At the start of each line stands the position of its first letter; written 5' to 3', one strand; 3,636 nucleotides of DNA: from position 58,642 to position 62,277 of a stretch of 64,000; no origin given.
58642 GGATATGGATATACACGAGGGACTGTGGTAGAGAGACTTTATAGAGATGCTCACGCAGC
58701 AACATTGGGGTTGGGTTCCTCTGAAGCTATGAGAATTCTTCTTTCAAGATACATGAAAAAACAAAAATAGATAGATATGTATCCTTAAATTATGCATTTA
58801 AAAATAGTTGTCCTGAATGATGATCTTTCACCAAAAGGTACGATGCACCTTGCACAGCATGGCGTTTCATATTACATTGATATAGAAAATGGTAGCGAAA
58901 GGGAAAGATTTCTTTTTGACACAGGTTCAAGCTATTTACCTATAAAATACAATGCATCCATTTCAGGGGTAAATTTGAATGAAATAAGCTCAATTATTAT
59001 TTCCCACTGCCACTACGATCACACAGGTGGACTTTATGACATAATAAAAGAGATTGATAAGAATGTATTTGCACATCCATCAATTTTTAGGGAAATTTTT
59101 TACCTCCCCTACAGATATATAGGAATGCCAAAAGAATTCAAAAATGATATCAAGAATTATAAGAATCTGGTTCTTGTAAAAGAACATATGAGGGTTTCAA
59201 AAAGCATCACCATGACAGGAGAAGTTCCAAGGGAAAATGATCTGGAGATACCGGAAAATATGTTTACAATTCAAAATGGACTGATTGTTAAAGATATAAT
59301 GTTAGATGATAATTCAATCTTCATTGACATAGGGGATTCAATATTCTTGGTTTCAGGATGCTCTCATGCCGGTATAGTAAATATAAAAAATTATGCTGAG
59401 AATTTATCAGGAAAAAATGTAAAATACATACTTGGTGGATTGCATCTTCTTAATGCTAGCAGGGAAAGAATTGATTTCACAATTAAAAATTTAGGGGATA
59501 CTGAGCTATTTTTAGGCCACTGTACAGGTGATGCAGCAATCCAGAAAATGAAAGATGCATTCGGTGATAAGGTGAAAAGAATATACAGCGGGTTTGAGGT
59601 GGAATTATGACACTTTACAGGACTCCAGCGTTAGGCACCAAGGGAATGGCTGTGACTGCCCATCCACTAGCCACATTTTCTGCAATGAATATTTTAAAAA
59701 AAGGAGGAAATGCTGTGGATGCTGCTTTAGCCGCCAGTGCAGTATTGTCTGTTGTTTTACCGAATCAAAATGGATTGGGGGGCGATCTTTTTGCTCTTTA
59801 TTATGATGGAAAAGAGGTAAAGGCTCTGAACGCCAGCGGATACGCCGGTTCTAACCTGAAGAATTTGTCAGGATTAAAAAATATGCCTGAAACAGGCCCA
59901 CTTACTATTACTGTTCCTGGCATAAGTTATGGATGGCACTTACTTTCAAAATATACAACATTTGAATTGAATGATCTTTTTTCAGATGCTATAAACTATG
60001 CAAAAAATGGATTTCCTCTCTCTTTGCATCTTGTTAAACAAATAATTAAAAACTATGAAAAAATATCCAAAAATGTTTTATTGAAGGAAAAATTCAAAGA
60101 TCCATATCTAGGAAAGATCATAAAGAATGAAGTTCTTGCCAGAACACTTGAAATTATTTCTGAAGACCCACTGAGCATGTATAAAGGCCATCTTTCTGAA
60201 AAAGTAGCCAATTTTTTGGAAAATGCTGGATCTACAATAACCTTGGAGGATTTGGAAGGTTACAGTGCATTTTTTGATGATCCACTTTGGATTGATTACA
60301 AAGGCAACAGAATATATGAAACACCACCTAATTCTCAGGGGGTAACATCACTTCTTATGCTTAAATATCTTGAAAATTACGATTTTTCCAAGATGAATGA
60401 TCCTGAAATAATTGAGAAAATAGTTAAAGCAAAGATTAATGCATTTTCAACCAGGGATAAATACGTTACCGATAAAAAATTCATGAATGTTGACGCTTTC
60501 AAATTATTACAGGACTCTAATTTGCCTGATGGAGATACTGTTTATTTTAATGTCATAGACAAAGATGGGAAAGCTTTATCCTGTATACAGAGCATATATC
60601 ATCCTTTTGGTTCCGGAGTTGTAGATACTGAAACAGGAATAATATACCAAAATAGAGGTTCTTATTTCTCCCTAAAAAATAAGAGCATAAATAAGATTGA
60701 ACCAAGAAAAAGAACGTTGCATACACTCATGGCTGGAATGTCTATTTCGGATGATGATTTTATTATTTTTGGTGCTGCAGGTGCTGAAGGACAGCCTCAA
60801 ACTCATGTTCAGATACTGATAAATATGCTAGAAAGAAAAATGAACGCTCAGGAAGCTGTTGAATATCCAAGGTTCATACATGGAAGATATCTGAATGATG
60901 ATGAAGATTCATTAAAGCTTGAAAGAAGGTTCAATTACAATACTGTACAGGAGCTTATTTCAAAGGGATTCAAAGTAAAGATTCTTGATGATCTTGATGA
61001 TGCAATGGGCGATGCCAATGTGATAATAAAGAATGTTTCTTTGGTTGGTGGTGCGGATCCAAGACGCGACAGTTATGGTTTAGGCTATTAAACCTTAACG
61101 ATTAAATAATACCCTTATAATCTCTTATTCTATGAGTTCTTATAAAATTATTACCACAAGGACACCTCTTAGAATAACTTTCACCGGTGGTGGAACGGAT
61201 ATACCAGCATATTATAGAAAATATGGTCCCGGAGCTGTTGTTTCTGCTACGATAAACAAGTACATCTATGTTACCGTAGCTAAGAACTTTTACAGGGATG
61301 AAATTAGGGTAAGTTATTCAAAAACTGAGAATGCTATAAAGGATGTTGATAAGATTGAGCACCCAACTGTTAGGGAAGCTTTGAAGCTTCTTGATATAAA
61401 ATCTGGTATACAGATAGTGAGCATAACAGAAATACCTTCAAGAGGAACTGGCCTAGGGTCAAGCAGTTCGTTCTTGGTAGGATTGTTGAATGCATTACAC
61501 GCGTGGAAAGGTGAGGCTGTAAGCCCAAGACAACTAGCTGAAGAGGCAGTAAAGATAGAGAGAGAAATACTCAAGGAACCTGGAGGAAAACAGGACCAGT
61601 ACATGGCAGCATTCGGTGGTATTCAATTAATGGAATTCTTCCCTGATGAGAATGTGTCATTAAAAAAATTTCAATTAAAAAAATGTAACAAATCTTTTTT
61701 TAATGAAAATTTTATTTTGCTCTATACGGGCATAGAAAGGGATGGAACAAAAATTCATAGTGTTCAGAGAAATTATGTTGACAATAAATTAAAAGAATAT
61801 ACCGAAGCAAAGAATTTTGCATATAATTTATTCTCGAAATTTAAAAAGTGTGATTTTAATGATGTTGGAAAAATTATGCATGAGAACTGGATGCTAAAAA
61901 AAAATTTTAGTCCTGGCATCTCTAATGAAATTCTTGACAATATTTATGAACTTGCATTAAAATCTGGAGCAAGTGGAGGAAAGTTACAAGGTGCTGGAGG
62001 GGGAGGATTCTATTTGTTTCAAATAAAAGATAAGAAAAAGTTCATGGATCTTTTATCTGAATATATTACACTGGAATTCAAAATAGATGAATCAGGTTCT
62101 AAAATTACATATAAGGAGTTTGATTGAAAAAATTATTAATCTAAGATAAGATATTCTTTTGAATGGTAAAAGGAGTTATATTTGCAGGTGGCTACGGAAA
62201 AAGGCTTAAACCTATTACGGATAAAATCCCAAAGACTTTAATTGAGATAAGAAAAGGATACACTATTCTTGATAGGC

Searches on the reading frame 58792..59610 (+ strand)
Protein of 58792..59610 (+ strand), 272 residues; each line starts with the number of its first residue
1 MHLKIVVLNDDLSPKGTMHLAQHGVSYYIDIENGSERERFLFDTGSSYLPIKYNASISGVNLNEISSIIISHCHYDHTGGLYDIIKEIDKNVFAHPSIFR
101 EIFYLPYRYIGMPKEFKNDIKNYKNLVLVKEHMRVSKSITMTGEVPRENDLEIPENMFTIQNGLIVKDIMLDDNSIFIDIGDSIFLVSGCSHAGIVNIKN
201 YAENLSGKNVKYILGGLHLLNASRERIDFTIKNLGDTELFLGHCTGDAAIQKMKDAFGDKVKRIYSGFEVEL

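Call 29: find_encoding_contigs(protein=window:58792-59610:+, flank=10000, max_places=1)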
Protein window:58792-59610:+ (272 aa): 4 contigs read that carry it; 1 place shown.
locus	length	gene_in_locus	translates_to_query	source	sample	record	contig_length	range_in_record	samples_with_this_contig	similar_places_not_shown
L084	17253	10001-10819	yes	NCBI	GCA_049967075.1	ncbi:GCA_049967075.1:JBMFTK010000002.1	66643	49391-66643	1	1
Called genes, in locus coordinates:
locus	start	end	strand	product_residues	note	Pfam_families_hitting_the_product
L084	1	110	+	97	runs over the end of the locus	PF04010:DUF357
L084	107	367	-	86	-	-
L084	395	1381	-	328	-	PF18093:Trm5_N, PF25133:TYW2_N_2, PF02475:TRM5-TYW2_MTfase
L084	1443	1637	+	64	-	PF13187:Fer4_9 (faint), PF25160:LdpA_Fe-S-bd (faint), PF12797:Fer4_2 (weak), PF12837:Fer4_6 (weak), PF13237:Fer4_10, PF00037:Fer4 (weak), PF14697:Fer4_21, PF12838:Fer4_7 (weak), +1 more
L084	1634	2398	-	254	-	PF01989:AcnX_swivel_put, PF00293:NUDIX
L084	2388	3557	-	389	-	PF04412:AcnX, PF28403:AcnX_2nd, PF28406:AcnX_3rd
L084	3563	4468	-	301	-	PF00089:Trypsin, PF13365:Trypsin_2, PF00595:PDZ, PF13180:PDZ_2, PF17820:PDZ_6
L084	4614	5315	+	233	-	PF01411:tRNA-synt_2c, PF07973:tRNA_SAD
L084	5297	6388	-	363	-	PF00226:DnaJ, PF27659:CHP02642 (faint), PF01556:DnaJ_C, PF15777:Anti-TRAP (faint), PF00684:DnaJ_CXXCXGXG, PF20833:RNase_E_G_Thio (faint)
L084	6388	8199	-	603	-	PF00012:HSP70, PF02782:FGGY_C (faint), PF06723:MreB_Mbl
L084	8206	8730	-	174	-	PF01025:GrpE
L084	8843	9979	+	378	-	PF02771:Acyl-CoA_dh_N, PF02770:Acyl-CoA_dh_M, PF00441:Acyl-CoA_dh_1, PF08028:Acyl-CoA_dh_2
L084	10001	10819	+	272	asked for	PF00753:Lactamase_B, PF23023:Anti-Pycsar_Apyc1 (weak), PF12706:Lactamase_B_2 (weak)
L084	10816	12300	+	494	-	PF01019:G_glu_transpept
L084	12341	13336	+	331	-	PF00288:GHMP_kinases_N, PF08544:GHMP_kinases_C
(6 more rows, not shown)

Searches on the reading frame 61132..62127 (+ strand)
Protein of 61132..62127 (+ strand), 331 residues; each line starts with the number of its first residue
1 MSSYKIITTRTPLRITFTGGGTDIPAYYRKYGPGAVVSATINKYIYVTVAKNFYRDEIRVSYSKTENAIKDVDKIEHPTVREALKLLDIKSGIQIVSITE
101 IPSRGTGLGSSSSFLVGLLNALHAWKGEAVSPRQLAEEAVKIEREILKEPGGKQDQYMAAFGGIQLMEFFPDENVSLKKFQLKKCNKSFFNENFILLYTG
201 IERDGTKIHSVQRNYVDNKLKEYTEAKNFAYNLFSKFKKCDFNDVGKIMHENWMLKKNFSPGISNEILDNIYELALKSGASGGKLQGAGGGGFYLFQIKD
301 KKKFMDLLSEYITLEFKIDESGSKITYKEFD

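Call 50: search_protein_families(library=ncbifam, proteins=[window:61132-62127:+], max_evalue=0.00001)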
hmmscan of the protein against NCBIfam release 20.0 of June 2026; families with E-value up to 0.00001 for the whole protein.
window:61132-62127:+ (331 aa): 7 families
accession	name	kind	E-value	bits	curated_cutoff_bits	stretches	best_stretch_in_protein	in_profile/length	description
NF049969.1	GlMnHpPKinHddA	equivalog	1.4e-50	172.7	600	1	5-305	1-311/338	D-glycero-D-manno-heptose 7-phosphate kinase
NF009948.0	PRK13412.1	equivalog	3.3e-26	91.3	721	1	86-301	720-938/974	bifunctional fucokinase/fucose-1-phosphate guanylyltransferase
TIGR00549.1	mevalon_kin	equivalog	8e-21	74.7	163.05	1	36-296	19-275/276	mevalonate kinase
NF003036.0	PRK03926.1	equivalog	6.3e-13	48.5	403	1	31-295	20-264/302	mevalonate kinase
NF003006.0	PRK03817.1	equivalog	8.4e-13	48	443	0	9-209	4-197/352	galactokinase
NF001816.0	PRK00555.1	equivalog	3.6e-08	32.8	509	0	233-294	260-320/363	galactokinase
TIGR00131.1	gal_kin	equivalog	1.8e-07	30.4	226.65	0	84-164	102-181/388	galactokinase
